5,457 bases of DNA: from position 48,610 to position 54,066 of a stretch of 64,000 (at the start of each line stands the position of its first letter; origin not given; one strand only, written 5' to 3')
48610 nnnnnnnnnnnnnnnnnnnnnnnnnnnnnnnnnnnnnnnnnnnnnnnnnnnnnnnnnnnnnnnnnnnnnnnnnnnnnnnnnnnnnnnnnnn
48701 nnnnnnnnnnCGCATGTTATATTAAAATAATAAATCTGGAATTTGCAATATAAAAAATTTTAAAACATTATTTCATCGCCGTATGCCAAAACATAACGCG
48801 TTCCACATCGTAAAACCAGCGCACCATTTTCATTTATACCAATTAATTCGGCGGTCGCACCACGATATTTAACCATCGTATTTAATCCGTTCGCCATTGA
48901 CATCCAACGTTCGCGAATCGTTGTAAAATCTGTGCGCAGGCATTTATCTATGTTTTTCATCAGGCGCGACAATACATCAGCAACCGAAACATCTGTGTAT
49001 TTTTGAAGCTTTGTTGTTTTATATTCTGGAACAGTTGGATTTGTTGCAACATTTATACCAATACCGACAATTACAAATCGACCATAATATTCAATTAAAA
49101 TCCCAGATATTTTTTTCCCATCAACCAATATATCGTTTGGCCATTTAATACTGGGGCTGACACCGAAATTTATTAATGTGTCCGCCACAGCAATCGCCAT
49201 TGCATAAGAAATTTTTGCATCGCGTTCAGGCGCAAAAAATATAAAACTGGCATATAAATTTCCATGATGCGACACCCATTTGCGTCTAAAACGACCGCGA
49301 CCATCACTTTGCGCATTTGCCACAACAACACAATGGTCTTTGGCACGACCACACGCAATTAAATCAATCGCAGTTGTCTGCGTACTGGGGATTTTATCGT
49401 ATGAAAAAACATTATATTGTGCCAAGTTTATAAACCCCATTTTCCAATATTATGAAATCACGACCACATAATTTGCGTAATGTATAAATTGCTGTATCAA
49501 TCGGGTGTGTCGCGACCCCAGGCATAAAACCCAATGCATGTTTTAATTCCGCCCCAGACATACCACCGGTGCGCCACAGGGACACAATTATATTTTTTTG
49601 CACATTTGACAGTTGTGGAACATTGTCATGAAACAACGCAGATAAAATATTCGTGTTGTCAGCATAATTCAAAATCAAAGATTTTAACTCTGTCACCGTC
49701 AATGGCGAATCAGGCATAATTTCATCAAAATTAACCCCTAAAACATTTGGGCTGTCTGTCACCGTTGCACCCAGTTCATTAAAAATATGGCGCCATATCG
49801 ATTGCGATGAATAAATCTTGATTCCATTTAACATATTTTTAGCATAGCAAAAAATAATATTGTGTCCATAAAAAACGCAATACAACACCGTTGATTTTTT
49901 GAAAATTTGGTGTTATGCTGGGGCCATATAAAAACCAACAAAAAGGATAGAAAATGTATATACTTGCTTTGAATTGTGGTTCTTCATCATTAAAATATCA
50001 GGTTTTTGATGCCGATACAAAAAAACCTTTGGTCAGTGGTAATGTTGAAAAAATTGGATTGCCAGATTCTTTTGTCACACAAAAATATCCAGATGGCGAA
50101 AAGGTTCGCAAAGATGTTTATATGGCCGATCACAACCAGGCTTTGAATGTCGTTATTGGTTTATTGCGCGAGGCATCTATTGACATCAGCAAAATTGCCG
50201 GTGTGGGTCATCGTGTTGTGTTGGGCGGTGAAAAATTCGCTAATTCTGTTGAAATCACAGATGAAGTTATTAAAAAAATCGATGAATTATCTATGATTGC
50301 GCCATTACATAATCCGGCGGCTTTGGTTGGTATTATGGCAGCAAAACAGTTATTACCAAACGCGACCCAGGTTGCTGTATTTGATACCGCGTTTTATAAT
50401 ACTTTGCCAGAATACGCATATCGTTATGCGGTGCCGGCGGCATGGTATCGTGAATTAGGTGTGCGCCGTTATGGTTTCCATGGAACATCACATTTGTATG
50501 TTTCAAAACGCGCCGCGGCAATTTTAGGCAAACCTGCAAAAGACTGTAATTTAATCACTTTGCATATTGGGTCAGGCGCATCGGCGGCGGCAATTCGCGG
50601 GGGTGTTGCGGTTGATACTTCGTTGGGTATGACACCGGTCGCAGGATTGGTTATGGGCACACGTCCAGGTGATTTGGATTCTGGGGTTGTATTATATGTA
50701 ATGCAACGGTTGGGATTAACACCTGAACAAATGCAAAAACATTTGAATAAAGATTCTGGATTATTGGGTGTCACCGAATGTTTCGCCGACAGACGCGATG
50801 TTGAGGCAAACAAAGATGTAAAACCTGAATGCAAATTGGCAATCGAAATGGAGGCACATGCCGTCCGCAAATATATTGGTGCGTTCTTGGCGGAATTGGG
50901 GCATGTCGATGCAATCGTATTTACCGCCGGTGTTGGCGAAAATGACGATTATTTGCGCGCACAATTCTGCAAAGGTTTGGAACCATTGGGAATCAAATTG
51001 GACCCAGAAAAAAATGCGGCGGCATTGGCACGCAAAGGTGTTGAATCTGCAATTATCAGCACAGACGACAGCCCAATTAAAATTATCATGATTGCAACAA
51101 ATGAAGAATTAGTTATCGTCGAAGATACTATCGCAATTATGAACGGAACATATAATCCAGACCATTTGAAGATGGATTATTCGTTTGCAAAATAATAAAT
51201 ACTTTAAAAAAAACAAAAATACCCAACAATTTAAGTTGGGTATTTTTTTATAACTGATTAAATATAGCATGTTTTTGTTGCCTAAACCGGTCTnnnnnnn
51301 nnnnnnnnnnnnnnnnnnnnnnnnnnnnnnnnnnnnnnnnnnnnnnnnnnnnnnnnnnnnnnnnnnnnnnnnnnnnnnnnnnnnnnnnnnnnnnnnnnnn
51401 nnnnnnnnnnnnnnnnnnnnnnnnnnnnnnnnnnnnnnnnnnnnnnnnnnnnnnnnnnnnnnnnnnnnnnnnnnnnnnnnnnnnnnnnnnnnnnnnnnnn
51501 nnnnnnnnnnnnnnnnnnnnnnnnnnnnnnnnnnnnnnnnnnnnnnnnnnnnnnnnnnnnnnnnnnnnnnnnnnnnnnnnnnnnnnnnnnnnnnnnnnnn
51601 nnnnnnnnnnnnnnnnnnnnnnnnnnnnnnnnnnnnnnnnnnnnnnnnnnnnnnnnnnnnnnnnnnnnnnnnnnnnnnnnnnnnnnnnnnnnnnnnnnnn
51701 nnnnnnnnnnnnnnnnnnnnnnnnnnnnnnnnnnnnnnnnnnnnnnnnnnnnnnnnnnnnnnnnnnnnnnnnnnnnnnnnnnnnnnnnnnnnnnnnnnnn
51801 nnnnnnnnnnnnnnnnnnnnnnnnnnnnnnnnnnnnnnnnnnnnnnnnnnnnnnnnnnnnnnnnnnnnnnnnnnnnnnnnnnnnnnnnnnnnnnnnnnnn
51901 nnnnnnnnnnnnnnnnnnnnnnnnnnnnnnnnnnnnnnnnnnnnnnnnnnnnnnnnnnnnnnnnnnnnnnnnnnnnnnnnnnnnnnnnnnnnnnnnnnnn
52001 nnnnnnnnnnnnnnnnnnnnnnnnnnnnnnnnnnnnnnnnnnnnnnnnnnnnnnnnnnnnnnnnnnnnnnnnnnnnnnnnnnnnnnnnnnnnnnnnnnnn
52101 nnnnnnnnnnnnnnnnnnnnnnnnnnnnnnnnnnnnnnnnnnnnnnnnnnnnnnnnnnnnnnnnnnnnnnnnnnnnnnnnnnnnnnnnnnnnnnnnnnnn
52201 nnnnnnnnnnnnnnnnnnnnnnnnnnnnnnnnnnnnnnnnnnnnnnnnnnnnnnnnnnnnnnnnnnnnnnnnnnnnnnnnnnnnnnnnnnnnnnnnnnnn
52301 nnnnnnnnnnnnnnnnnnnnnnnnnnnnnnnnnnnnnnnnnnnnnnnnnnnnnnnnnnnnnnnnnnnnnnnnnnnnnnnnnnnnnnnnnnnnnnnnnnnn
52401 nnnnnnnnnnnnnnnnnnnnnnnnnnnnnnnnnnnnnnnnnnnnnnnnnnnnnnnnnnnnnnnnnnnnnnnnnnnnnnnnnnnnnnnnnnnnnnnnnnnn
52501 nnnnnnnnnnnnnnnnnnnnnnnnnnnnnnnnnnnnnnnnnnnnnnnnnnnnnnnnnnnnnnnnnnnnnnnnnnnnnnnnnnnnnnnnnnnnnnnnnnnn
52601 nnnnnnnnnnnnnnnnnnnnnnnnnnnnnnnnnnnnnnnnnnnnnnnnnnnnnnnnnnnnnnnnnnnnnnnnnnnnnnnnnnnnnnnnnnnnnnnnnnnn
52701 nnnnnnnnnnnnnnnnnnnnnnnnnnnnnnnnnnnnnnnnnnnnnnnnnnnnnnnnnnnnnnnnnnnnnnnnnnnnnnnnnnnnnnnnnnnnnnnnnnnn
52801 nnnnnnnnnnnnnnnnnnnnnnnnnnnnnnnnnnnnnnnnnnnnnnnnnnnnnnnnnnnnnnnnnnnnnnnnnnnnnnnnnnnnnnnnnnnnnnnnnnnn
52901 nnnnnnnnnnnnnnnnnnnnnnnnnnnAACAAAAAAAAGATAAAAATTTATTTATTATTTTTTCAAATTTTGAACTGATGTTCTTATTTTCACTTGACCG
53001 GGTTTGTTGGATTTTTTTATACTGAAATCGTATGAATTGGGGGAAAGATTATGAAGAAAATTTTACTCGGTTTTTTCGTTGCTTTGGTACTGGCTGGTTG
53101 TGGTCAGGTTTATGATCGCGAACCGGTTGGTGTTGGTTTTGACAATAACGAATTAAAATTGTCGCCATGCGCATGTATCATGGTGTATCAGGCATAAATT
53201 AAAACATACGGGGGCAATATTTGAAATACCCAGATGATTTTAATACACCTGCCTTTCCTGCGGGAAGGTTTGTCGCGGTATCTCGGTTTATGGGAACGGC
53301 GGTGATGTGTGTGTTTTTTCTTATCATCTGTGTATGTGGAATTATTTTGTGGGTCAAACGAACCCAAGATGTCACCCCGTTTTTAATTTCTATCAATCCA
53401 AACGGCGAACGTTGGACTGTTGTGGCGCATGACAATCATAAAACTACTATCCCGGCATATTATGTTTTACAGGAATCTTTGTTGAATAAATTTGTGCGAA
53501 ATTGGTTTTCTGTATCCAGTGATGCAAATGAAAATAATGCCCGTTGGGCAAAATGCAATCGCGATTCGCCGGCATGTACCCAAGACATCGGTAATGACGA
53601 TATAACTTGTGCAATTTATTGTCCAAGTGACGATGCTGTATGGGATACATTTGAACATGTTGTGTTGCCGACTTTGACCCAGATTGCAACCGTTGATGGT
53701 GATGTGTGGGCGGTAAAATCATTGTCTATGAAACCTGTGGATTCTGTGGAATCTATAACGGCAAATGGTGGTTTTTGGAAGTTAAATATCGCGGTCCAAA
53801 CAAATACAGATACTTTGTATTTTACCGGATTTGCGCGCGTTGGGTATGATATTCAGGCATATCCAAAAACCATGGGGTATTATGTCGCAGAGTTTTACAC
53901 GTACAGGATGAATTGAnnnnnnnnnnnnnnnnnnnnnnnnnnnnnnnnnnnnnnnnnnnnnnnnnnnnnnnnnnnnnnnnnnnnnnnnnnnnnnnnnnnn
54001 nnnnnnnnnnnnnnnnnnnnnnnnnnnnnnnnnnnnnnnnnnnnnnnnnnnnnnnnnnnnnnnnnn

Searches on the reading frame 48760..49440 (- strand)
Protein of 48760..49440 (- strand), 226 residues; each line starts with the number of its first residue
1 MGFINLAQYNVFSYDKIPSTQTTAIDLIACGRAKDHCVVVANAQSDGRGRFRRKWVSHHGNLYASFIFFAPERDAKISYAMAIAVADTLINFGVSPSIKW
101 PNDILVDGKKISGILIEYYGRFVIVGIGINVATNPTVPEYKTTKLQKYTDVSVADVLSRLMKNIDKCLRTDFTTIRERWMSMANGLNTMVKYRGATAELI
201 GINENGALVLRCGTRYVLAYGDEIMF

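Call 5: search_protein_families(library=pfam, proteins=[window:48760-49440:-], max_evalue=0.01)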
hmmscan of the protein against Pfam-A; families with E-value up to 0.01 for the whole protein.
window:48760-49440:- (226 aa): 2 families
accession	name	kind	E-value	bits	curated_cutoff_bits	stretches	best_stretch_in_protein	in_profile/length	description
PF03099.24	BPL_LplA_LipB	-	2.3e-19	70.1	21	1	17-133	5-132/133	Biotin/lipoate A/B protein ligase family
PF21948.1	LplA-B_cat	-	1.1e-07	32.5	27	1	59-173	72-187/200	Lipoyl protein ligase A/B catalytic domain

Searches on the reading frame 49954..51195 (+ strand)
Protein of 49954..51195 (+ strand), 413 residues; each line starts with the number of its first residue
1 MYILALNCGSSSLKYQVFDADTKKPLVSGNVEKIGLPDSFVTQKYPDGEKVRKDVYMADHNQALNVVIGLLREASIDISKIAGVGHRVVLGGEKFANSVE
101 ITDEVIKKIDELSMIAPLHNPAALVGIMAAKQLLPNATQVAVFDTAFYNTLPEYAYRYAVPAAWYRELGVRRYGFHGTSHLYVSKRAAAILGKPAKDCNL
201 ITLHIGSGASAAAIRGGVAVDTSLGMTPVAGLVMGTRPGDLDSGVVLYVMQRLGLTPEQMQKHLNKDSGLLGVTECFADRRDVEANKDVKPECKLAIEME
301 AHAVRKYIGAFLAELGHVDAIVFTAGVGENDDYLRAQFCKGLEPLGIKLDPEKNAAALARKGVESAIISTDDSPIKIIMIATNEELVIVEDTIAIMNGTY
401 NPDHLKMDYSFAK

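Call 67: search_protein_families(library=phrogs, proteins=[window:49954-51195:+], max_evalue=0.001)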
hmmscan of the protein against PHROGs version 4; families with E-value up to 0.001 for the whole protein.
window:49954-51195:+ (413 aa): 0 families

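Call 77: search_protein_families(library=pfam, proteins=[window:49954-51195:+], max_evalue=0.001)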
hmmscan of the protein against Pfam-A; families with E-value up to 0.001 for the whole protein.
window:49954-51195:+ (413 aa): 1 family
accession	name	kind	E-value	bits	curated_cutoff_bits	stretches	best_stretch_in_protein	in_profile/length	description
PF00871.23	Acetate_kinase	-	5.5e-146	486.7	22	1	3-389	2-391/392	Acetokinase family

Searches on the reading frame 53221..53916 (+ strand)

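Call 67: search_protein_families(library=phrogs, proteins=[window:53221-53916:+], max_evalue=0.001)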
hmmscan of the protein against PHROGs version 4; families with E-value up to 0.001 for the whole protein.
window:53221-53916:+ (231 aa): 0 families

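Call 77: search_protein_families(library=pfam, proteins=[window:53221-53916:+], max_evalue=0.001)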
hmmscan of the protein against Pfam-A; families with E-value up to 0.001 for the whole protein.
window:53221-53916:+ (231 aa): 1 family
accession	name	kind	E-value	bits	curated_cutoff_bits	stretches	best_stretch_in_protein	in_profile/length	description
PF04335.19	VirB8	-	0.00037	20.8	23.2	1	27-110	23-103/213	VirB8 protein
